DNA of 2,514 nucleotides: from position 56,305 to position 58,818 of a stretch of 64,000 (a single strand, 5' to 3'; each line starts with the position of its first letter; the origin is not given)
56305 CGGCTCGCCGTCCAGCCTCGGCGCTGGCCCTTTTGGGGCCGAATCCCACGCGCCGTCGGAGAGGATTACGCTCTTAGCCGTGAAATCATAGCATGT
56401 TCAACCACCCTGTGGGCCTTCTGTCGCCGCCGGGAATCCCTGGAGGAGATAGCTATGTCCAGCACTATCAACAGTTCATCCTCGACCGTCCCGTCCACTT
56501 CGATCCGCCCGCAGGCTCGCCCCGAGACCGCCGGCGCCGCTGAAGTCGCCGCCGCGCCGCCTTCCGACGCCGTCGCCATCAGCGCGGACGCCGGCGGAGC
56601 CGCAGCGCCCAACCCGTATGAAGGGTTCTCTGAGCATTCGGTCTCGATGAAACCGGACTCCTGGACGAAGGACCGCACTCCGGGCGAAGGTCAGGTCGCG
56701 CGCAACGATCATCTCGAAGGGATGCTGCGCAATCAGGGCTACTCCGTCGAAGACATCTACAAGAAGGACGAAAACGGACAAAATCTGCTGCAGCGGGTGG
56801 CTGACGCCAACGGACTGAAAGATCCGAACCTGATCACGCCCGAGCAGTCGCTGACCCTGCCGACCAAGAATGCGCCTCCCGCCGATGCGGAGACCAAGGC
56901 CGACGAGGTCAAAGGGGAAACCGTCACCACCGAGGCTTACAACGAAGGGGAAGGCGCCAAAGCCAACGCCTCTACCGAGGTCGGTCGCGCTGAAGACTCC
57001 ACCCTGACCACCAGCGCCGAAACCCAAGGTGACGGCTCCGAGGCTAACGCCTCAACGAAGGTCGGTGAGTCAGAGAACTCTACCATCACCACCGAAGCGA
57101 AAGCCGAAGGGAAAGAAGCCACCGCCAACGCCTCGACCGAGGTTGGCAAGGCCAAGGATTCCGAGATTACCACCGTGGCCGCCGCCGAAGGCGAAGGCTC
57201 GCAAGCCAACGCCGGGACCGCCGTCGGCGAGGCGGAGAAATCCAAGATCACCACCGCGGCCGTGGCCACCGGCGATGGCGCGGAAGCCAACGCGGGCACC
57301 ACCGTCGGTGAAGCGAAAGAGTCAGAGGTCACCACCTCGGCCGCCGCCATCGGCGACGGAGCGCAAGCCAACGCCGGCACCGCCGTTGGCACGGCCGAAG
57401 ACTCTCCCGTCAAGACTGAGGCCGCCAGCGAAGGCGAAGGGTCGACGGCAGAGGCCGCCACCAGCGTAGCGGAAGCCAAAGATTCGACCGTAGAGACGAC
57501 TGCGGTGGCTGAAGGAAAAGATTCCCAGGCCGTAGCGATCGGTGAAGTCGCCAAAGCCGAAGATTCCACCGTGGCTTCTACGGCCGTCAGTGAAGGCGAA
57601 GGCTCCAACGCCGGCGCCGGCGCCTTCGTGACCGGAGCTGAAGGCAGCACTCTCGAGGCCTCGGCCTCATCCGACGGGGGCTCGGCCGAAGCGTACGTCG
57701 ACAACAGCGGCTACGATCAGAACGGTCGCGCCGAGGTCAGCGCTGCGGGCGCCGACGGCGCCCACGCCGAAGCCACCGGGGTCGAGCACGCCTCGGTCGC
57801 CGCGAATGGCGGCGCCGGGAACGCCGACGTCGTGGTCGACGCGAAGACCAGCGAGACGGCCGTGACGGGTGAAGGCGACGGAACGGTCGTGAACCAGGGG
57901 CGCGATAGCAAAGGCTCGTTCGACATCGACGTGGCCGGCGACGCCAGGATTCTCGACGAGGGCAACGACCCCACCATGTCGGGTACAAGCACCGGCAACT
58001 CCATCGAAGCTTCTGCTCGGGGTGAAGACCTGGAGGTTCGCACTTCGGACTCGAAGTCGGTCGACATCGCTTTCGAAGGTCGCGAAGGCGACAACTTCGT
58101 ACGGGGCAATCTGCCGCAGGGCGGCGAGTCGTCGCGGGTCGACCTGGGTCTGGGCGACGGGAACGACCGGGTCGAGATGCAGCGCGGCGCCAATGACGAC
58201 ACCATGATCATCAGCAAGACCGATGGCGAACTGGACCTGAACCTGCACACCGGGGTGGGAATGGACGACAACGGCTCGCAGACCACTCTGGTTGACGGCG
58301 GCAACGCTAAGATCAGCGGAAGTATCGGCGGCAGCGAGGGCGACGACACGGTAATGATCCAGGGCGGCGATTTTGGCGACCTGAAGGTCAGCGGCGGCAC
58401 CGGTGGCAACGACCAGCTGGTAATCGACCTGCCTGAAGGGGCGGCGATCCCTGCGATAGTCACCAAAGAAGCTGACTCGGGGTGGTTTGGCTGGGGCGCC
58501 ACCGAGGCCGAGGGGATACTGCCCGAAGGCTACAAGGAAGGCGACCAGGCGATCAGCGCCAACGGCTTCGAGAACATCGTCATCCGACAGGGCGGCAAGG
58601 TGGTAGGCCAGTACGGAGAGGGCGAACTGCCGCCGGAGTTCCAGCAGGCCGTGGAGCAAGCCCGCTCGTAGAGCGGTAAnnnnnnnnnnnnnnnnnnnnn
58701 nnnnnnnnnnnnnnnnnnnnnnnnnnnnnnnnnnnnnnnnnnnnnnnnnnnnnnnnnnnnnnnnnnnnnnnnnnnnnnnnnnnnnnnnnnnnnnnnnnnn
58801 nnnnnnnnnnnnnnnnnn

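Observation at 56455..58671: LysM-domain protein with ~12 tandem 20-aa repeats and an RTX-like Gly/Asp-rich tail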

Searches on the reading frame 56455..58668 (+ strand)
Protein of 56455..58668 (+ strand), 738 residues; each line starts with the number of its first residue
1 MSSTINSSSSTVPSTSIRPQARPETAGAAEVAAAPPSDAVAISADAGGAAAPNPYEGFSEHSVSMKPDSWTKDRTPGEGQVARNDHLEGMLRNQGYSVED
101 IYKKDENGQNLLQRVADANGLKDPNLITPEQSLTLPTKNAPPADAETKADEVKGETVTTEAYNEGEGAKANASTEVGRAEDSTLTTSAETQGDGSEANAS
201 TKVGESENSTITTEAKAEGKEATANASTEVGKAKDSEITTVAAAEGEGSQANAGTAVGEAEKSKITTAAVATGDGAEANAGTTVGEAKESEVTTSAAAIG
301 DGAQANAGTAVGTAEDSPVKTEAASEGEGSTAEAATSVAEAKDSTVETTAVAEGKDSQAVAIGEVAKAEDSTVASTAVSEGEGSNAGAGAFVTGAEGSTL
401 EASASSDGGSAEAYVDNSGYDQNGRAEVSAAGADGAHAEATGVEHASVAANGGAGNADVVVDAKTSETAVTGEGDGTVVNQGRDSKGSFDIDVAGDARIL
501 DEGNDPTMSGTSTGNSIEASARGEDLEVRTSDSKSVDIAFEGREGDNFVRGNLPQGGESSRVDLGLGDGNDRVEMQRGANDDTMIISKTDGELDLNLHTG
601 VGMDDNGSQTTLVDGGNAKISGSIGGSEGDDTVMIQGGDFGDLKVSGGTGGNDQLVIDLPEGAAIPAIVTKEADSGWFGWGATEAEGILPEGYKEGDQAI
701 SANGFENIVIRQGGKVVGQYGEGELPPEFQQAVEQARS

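Call 5: search_protein_families(library=pfam, proteins=[window:56455-58668:+], max_evalue=10)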
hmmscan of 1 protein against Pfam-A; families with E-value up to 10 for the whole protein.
window:56455-58668:+ (738 aa): 2 families
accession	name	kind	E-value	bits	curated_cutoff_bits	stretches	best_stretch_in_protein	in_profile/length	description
PF01476.26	LysM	-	0.25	11.8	20.9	1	113-136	21-43/43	LysM domain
PF11416.13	Syntaxin-5_N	-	1.8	8.3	16.6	1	727-738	11-22/23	Syntaxin-5 N-terminal, Sly1p-binding domain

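Call 6: search_protein_families(library=ncbifam, proteins=[window:56455-58668:+], max_evalue=10)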
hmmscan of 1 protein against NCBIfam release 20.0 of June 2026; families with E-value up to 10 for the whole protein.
window:56455-58668:+ (738 aa): 0 families

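Call 9: find_homologous_proteins(query=window:56455-58668:+, max_evalue=0.001)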
Query window:56455-58668:+ (738 aa): 12 proteins with E <= 0.001 among 8000 candidates.
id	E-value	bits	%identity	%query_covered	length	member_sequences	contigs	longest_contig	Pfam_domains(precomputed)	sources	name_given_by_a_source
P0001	0.0e+0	1509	100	100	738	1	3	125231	-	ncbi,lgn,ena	-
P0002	0.0e+0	1307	85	100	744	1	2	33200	-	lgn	-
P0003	5.1e-121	424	39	93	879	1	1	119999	-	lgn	-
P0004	1.6e-115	406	40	93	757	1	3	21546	-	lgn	-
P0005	6.0e-90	321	45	34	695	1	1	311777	-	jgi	jgi:hypothetical protein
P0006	5.4e-75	272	36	92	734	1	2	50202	-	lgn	-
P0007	1.9e-74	270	35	91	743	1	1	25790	-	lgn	-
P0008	1.8e-46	177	31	91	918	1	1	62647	-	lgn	-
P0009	1.6e-44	171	69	12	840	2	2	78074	-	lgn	-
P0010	1.6e-44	171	66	12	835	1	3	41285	-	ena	-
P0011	1.7e-44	171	66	12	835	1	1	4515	-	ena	-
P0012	1.8e-42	164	33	94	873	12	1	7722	-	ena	-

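Call 12: find_encoding_contigs(protein=P0001, flank=10000, max_places=4)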
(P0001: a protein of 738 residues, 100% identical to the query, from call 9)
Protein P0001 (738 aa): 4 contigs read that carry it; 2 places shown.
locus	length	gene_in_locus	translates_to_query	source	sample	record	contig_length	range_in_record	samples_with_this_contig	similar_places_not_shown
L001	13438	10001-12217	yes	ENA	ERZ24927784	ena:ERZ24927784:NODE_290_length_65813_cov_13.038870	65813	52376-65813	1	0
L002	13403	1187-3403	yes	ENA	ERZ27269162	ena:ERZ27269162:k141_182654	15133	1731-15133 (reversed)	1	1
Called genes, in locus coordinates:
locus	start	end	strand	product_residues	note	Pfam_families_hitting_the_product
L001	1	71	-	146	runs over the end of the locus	-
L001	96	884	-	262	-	-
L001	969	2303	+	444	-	-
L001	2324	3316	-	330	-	PF03372:Exo_endo_phos, PF19580:Exo_endo_phos_3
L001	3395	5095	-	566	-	PF10150:RNase_E_G, PF20833:RNase_E_G_Thio (weak)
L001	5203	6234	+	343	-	PF13354:Beta-lactamase2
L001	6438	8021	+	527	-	PF00072:Response_reg, PF00512:HisKA, PF02518:HATPase_c, PF00072:Response_reg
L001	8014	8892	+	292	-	PF01149:Fapy_DNA_glyco, PF06831:H2TH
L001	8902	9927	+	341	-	PF03631:Virul_fac_BrkB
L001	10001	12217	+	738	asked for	-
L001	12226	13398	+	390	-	-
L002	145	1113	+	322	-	PF03631:Virul_fac_BrkB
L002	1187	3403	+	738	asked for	-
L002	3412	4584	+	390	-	-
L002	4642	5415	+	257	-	-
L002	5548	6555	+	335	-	PF00004:AAA (weak), PF07728:AAA_5, PF20030:bpMoxR, PF17868:AAA_lid_8 (weak)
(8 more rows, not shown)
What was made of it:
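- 56455..58671 (+): Whole gene: 738 codons plus stop. The product has pI 4.1, no Cys and no hydrophobic segment. The exact protein is on record as P0001 (calls 9, 12).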

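Call 13: find_encoding_contigs(protein=P0003, flank=10000, max_places=3)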
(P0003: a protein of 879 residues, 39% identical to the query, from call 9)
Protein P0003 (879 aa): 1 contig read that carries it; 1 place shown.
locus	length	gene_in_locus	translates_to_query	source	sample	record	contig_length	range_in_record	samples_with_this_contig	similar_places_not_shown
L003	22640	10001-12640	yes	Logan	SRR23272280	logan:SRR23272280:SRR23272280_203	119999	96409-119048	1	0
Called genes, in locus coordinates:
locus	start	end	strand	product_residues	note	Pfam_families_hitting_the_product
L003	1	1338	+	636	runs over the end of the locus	-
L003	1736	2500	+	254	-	-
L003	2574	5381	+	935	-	PF01266:DAO, PF07992:Pyr_redox_2 (faint), PF13454:NAD_binding_9, PF13738:Pyr_redox_3 (faint)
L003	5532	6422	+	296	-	-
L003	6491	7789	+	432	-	PF00082:Peptidase_S8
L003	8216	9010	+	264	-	-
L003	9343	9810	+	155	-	-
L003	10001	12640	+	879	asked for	-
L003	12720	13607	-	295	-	PF03372:Exo_endo_phos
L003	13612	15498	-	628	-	PF04055:Radical_SAM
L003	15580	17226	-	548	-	PF02776:TPP_enzyme_N, PF00205:TPP_enzyme_M, PF02775:TPP_enzyme_C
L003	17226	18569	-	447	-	PF02812:ELFV_dehydrog_N, PF00208:ELFV_dehydrog, PF13241:NAD_binding_7 (weak)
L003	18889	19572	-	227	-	-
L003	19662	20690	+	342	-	PF01408:GFO_IDH_MocA, PF22725:GFO_IDH_MocA_C3, PF02894:GFO_IDH_MocA_C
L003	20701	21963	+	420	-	PF13679:Methyltransf_32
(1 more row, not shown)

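Call 14: find_encoding_contigs(protein=P0005, flank=8000, max_places=2)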
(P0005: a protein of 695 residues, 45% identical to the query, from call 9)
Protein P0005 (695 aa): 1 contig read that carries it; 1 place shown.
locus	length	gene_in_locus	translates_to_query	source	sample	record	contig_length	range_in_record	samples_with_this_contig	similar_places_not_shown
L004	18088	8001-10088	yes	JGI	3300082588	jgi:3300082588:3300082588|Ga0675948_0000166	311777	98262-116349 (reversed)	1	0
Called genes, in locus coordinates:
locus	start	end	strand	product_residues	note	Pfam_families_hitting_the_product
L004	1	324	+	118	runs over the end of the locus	-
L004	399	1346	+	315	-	-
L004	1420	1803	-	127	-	PF01850:PIN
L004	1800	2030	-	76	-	PF02604:PhdYeFM_antitox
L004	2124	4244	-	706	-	PF01326:PPDK_N, PF27448:Rph_4th, PF00391:PEP-utilizers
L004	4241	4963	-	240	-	PF00561:Abhydrolase_1, PF12697:Abhydrolase_6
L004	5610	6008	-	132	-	-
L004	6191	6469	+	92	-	PF04986:Y2_Tnp (weak)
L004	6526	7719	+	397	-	-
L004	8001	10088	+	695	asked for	-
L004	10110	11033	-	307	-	-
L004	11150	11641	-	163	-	PF02861:Clp_N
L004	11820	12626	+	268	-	PF07883:Cupin_2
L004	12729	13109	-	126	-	PF01850:PIN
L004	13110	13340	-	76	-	PF02604:PhdYeFM_antitox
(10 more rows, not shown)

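Call 15: find_encoding_contigs(protein=P0008, flank=8000, max_places=2)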
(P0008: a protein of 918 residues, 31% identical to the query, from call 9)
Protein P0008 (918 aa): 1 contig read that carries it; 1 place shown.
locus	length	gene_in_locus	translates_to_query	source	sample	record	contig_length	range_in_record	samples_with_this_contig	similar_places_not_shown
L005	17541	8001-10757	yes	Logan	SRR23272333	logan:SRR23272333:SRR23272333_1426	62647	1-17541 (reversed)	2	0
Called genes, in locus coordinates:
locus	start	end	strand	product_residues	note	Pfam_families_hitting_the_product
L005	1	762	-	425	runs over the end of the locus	PF07690:MFS_1, PF07672:MFS_Mycoplasma (weak)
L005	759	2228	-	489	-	PF00501:AMP-binding, PF13193:AMP-binding_C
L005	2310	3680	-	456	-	-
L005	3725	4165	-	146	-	PF00072:Response_reg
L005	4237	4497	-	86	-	PF05708:Peptidase_C92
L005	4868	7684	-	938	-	PF05231:MASE1, PF08447:PAS_3, PF08448:PAS_4 (faint), PF08447:PAS_3, PF13426:PAS_9, PF00512:HisKA, PF02518:HATPase_c, PF00072:Response_reg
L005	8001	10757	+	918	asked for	-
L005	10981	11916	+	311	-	-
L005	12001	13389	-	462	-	PF02624:YcaO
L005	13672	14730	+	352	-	-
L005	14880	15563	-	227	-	-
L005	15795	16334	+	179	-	-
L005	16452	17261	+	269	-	-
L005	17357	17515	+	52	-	-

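Call 16: find_encoding_contigs(protein=P0009, flank=8000, max_places=2)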
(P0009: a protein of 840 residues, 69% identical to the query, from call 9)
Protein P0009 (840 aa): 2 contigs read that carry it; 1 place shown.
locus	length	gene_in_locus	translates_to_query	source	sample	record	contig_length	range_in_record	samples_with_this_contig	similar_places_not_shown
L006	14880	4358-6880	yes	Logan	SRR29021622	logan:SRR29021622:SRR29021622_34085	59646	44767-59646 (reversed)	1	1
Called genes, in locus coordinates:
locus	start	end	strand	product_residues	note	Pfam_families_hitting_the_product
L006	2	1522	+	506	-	?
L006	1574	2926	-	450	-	-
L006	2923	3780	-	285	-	PF02163:Peptidase_M50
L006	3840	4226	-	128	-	PF01124:MAPEG (weak)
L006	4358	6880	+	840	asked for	-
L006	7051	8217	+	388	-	PF00078:RVT_1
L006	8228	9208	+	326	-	-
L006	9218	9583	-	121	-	-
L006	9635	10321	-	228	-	PF13489:Methyltransf_23, PF01209:Ubie_methyltran, PF13847:Methyltransf_31, PF08241:Methyltransf_11, PF08242:Methyltransf_12, PF13649:Methyltransf_25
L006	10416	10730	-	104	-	-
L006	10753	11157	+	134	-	-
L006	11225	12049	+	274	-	-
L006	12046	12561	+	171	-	PF13453:Zn_ribbon_TFIIB (weak)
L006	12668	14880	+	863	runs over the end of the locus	PF13646:HEAT_2 (weak)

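Call 17: find_encoding_contigs(protein=P0006, flank=8000, max_places=2)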
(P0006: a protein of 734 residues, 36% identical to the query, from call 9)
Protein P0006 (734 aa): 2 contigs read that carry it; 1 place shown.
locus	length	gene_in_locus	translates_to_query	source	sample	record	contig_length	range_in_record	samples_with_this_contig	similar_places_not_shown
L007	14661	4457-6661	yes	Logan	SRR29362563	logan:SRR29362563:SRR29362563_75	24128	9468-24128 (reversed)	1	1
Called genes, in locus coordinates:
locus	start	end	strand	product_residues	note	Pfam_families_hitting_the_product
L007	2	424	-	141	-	?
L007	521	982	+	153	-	-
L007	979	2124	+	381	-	PF02684:LpxB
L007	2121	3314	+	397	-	PF02684:LpxB (faint)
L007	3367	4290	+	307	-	PF08241:Methyltransf_11, PF13649:Methyltransf_25, PF13847:Methyltransf_31 (weak)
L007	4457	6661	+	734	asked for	-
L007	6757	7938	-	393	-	PF01053:Cys_Met_Meta_PP, PF00155:Aminotran_1_2 (weak)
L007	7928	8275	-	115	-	PF03840:SecG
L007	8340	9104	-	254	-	PF00121:TIM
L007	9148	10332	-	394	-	PF00162:PGK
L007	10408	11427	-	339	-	PF00044:Gp_dh_N, PF02800:Gp_dh_C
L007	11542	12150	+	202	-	-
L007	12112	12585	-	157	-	PF01590:GAF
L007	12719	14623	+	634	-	PF00027:cNMP_binding, PF05157:MshEN, PF00437:T2SSE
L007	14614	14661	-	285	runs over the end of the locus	-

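Call 23: find_related_loci(query=A1, collection=genome_contigs, flank=10000)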
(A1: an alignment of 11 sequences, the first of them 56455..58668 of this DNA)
Query A1 (738 aa) in genome_contigs; peptide patterns used: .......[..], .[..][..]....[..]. (x = any residue, [..] = any of these).
44 stretches matched a pattern; 3 encode a relative of the query (tblastn E <= 1e-3); 3 distinct loci.
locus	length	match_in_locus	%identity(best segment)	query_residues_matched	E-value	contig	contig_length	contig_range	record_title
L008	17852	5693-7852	30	52-717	2e-40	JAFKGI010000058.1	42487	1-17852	MAG: Vulcanimicrobiota bacterium isolate SCN18_25_8_15_R3_B_62_28 SCN18_25_8_15_R3_B_scaffold_417, whole genome shotgun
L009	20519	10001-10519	35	28-205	4e-23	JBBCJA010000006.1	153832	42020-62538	MAG: Selenomonadaceae bacterium isolate MAG_CPA_14 P10A_000000114633, whole genome shotgun sequence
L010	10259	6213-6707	37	38-205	9e-22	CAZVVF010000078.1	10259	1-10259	MAG TPA_asm: uncultured Burkholderiales bacterium isolate SRP118108_co5_471 genome assembly, contig: NODE_7330_length_10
